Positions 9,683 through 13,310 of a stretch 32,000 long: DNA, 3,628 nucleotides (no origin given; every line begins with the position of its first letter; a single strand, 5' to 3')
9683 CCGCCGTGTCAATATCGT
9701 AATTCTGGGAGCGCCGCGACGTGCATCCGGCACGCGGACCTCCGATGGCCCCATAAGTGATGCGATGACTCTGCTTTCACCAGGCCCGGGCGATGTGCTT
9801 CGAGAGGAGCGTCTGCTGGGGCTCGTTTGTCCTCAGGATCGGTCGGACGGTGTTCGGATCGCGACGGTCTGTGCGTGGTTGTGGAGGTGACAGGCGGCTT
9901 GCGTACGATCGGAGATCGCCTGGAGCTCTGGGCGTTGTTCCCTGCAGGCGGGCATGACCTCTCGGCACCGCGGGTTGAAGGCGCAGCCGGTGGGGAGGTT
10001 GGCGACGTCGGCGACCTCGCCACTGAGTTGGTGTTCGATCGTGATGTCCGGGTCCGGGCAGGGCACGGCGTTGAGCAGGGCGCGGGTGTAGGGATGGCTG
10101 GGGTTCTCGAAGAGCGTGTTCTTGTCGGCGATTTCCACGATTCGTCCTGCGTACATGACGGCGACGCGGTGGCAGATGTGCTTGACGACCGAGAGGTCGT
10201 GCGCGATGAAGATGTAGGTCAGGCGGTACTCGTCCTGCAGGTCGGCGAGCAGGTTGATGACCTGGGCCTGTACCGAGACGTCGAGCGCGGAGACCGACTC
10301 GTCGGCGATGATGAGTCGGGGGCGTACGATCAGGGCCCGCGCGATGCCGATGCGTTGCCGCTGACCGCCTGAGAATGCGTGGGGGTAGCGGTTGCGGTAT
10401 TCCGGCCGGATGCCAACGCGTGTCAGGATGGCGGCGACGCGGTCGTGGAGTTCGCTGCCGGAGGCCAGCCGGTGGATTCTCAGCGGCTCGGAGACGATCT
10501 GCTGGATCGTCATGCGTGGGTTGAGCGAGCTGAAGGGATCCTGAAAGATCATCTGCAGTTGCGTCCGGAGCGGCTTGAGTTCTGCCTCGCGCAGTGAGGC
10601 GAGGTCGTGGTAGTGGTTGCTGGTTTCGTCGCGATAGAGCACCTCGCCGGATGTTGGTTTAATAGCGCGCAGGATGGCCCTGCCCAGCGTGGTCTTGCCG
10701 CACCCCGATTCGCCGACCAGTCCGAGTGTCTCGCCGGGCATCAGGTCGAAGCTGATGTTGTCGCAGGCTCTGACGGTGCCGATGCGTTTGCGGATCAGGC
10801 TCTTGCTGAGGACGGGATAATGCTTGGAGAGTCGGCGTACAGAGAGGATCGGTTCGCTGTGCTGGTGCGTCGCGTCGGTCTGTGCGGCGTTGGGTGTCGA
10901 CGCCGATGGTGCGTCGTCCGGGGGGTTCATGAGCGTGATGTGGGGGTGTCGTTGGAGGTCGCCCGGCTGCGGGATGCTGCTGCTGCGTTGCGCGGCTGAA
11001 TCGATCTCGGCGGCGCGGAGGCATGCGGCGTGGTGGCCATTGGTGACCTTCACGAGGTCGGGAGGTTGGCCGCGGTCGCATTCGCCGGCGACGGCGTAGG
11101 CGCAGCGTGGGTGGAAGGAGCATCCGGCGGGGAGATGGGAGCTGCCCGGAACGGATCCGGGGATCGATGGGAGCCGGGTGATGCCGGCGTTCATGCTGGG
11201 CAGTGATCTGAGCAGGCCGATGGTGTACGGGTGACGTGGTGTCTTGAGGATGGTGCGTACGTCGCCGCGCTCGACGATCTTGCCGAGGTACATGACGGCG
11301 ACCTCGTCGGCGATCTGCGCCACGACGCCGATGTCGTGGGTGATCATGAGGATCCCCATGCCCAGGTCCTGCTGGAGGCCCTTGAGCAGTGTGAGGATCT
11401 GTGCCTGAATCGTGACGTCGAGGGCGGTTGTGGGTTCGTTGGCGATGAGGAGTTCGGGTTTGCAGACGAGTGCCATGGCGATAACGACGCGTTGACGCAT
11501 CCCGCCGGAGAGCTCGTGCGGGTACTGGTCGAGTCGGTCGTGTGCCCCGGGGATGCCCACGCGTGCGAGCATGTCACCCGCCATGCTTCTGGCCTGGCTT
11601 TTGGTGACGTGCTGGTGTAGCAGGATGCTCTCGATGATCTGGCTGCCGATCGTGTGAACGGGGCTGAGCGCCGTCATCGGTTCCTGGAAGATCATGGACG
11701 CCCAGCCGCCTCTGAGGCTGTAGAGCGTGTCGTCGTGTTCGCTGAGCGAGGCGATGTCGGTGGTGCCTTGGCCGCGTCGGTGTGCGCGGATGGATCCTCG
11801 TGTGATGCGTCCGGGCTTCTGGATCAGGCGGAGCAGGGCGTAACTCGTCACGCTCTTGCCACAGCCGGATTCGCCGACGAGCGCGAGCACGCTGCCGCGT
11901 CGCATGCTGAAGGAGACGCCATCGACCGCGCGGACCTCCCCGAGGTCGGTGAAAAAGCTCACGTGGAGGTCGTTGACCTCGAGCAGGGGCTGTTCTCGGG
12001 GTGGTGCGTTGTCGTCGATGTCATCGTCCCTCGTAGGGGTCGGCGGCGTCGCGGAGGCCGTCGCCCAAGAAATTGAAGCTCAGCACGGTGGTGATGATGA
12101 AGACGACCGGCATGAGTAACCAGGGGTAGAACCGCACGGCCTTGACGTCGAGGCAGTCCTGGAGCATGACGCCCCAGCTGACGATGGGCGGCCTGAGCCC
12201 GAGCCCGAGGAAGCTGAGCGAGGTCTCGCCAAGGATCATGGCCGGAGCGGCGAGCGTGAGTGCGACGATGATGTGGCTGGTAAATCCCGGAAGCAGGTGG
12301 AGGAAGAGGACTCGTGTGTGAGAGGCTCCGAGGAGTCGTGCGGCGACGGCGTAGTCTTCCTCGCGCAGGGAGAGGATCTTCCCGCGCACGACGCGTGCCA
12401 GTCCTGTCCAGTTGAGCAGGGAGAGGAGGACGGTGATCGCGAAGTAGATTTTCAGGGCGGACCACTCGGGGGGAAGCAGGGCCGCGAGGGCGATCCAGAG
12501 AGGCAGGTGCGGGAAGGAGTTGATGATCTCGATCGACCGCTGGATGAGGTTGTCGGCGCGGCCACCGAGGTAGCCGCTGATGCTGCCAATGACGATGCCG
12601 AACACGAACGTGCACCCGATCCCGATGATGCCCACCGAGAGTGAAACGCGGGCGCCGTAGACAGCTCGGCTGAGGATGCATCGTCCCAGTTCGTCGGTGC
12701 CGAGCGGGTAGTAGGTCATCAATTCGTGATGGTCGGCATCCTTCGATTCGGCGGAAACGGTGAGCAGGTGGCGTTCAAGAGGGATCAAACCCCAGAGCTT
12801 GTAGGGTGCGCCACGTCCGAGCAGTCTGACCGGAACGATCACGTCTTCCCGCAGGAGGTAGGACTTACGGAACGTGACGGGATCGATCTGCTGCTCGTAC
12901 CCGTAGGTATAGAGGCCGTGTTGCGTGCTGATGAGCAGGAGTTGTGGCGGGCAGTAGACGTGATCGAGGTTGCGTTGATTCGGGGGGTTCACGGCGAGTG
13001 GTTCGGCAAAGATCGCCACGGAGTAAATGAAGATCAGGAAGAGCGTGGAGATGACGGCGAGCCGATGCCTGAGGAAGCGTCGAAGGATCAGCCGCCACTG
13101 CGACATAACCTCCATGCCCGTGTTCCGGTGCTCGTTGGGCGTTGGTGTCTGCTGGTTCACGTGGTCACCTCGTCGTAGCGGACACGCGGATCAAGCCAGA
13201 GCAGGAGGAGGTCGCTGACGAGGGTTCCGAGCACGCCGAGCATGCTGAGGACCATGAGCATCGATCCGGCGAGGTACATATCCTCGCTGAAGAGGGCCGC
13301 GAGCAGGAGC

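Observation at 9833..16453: Opp/Dpp-family ABC importer compressed into three genes, with the substrate-binding protein fused to a permease through an extra linker helix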

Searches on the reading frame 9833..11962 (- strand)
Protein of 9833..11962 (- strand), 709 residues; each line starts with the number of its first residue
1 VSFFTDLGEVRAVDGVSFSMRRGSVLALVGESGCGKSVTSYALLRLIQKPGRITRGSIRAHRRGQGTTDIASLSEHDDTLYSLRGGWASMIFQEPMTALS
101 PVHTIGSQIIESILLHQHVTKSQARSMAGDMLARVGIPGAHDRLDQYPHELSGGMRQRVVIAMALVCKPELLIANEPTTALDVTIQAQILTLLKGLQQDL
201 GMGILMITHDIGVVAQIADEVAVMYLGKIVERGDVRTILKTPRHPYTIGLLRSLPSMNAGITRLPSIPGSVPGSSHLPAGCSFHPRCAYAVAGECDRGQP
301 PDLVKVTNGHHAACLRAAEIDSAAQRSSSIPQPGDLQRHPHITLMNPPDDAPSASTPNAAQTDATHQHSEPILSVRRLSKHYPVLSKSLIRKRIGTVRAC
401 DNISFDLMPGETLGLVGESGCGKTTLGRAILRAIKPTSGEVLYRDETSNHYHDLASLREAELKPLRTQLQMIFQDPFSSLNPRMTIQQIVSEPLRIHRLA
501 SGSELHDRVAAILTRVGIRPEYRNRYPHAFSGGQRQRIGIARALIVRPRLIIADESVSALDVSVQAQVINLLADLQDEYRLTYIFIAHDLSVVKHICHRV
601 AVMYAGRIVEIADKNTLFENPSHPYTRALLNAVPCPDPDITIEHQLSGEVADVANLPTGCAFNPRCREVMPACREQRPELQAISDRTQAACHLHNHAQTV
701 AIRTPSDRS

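Call 3: search_protein_families(library=pfam, proteins=[window:9833-11962:-], max_evalue=0.01)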
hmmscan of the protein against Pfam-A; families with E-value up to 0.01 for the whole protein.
window:9833-11962:- (709 aa): 19 families
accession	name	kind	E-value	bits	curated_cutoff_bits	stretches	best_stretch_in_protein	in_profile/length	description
PF00005.33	ABC_tran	-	5.4e-58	195.9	25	2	401-556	2-135/137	ABC transporter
PF08352.17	oligo_HPY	-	6e-42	142.3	27.1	2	609-673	1-65/65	Oligopeptide/dipeptide transporter, C-terminal region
PF13401.12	AAA_22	-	2.4e-08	34.8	27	1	415-587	10-122/130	AAA domain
PF13191.12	AAA_16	-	3.3e-07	31.4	32.6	1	413-457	27-72/167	AAA ATPase domain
PF13304.12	AAA_21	-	1.1e-06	29.4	27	0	142-214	229-303/304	AAA domain, putative AbiEii toxin, Type IV TA system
PF02463.25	SMC_N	-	3.1e-06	27.2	40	1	414-596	28-205/220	RecF/RecN/SMC N terminal domain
PF03193.22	RsgA_GTPase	-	8.6e-06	26.1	30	0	23-76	106-156/174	RsgA GTPase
PF07728.20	AAA_5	-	6.7e-05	23.3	22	0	415-439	4-29/139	AAA domain (dynein-related subfamily)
PF00910.28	RNA_helicase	-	8.2e-05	23.5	21.5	0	415-451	3-44/105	RNA helicase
PF00004.35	AAA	-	0.00038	21.3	21.2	0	415-437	3-25/131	ATPase family associated with various cellular activities (AAA)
PF24883.2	NPHP3_N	-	0.00063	20.4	24.8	0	23-51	22-50/164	Nephrocystin 3, N-terminal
PF13555.12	AAA_29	-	0.00082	19.5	27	0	410-437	22-49/61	P-loop containing region of AAA domain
PF05729.18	NACHT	-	0.0025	18.1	26.7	0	413-435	3-25/167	NACHT domain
PF20720.3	nSTAND3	-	0.0025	18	27.2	0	415-443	22-50/155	Novel STAND NTPase 3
PF02367.23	TsaE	-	0.0027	18.1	26.6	0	401-435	12-46/128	Threonylcarbamoyl adenosine biosynthesis protein TsaE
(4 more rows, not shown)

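Call 4: search_protein_families(library=ncbifam, proteins=[window:9833-11962:-], max_evalue=0.01)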
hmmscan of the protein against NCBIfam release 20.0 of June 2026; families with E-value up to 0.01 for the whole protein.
window:9833-11962:- (709 aa): 194 families (the best 25 are shown)
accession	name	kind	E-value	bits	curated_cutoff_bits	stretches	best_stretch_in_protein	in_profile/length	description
NF007613.0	PRK10261.1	equivalog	7.6e-194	645.6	1077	2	351-640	294-574/623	glutathione ABC transporter ATP-binding protein GsiA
NF008453.0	PRK11308.1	subfamily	2.5e-193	641.7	408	2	365-697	5-329/334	dipeptide ABC transporter ATP-binding protein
NF011659.0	PRK15079.1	equivalog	2.2e-175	582.2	540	2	366-692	5-329/334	murein tripeptide/oligopeptide ABC transporter ATP binding protein OppF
NF007010.1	PRK09473.1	subfamily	9.7e-174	576.5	575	2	2-319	10-316/318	oligopeptide ABC transporter ATP-binding protein OppD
NF043071.1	DppF_dipep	equivalog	5.4e-169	561.8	660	2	365-691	6-324/331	dipeptide ABC transporter ATP-binding subunit DppF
NF008246.0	PRK11022.1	equivalog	8.3e-167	554.2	541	2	6-314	16-314/326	dipeptide ABC transporter ATP-binding protein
NF011713.0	PRK15134.1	equivalog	1.7e-164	548.3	834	2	361-631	264-527/529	microcin C ABC transporter ATP-binding protein YejF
NF043079.1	MMSYN1_0167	equivalog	1.3e-156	522.7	740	4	73-313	293-531/561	oligopeptide ABC transporter ATP-binding protein OppD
NF043078.1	MMSYN1_0168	equivalog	2.4e-137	459.3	800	5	509-644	473-608/649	oligopeptide ABC transporter ATP-binding protein OppF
TIGR02770.1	nickel_nikD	equivalog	6.6e-127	421.6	318.7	2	13-251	2-226/230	nickel import ATP-binding protein NikD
TIGR02769.1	nickel_nikE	equivalog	1.1e-114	382.4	332.55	2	372-638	2-258/265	nickel import ATP-binding protein NikE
NF047576.1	opine_ATP_CntF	equivalog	2.2e-113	377.9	385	2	12-258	19-257/264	staphylopine uptake ABC transporter ATP-binding protein CntF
NF047578.1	opine_ATP_CntD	equivalog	1.5e-112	375.2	380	2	12-258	19-257/266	staphylopine uptake ABC transporter ATP-binding protein CntD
NF007739.0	PRK10419.1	subfamily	8.1e-109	363.3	354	2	372-638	3-259/268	nickel ABC transporter ATP-binding protein NikE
NF011674.0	PRK15093.1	equivalog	2.5e-108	362.1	627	2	2-314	12-321/330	putrescine export ABC transporter ATP-binding protein SapD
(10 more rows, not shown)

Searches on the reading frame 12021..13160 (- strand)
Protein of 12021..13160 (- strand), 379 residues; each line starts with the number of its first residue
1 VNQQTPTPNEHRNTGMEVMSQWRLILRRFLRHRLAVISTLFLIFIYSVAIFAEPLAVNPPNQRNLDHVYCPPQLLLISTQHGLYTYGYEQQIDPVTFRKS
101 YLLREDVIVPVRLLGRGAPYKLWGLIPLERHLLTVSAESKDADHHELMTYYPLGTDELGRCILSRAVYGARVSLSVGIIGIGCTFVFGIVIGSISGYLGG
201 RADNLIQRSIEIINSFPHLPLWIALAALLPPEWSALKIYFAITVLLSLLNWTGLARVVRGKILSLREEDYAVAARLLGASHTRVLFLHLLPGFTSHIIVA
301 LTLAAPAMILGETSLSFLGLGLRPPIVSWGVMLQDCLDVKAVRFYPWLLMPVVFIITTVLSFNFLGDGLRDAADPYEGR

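Call 3: search_protein_families(library=pfam, proteins=[window:12021-13160:-], max_evalue=0.01)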
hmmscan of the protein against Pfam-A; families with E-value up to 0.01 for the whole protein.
window:12021-13160:- (379 aa): 2 families
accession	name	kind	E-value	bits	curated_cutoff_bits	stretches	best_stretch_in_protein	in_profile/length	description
PF00528.27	BPD_transp_1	-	9.3e-28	97.6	26.4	1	188-375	1-180/184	Binding-protein-dependent transport system inner membrane component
PF12911.12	OppC_N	-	4.7e-14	52.5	23.9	1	20-72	1-53/53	N-terminal TM domain of oligopeptide transport permease C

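Call 4: search_protein_families(library=ncbifam, proteins=[window:12021-13160:-], max_evalue=0.01)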
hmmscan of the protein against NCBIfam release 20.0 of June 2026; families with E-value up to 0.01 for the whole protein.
window:12021-13160:- (379 aa): 18 families
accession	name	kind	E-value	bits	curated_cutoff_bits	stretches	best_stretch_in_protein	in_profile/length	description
NF045476.1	Opp4C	equivalog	1.2e-79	267.5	350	2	149-375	55-277/278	oligopeptide ABC transporter permease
NF045475.1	Opp3C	equivalog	1.9e-65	221.1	450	1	9-375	11-325/328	oligopeptide ABC transporter permease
NF045473.1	Opp1C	equivalog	2.8e-60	204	350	1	146-375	43-265/267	nickel/cobalt ABC transporter permease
TIGR02790.1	nickel_nikC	equivalog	3.5e-59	200.5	358.45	1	149-372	40-256/258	nickel ABC transporter permease subunit NikC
NF045474.1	Opp2C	equivalog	1.2e-58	198.5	300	1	148-373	17-235/236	nickel transporter permease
NF011935.0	PRK15406.1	equivalog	6.9e-53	180.4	433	1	150-376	81-300/302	oligopeptide ABC transporter permease OppC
NF011662.0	PRK15082.1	equivalog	3.5e-49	167.8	484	1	152-375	82-298/303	glutathione ABC transporter permease GsiD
NF008160.0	PRK10913.1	equivalog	1.6e-48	165.6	483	1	151-375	79-296/300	dipeptide ABC transporter permease DppC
NF007738.0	PRK10417.1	equivalog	4.9e-48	164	335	1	151-375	52-269/277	nickel ABC transporter permease subunit NikC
NF047573.1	opine_perm_CntC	exception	1.9e-43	148.8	440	1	147-375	48-269/271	staphylopine uptake ABC transporter permease subunit CntC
NF007376.0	PRK09881.1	equivalog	1.4e-38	132.6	434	1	153-377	76-293/298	D,D-dipeptide ABC transporter permease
NF043080.1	MMSYN1_0166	equivalog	1.8e-38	132.2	370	1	143-376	75-304/307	oligopeptide ABC transporter permease OppC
NF011596.0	PRK15021.1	subfamily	2.3e-29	102.5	439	1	153-376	123-338/341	microcin C ABC transporter permease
NF011691.0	PRK15111.1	equivalog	1e-28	100.8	379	1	151-372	76-290/296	putrescine export ABC transporter permease SapC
NF007028.0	PRK09494.1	equivalog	4.6e-05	23.4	303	1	166-301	15-151/219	glutamine ABC transporter permease GlnP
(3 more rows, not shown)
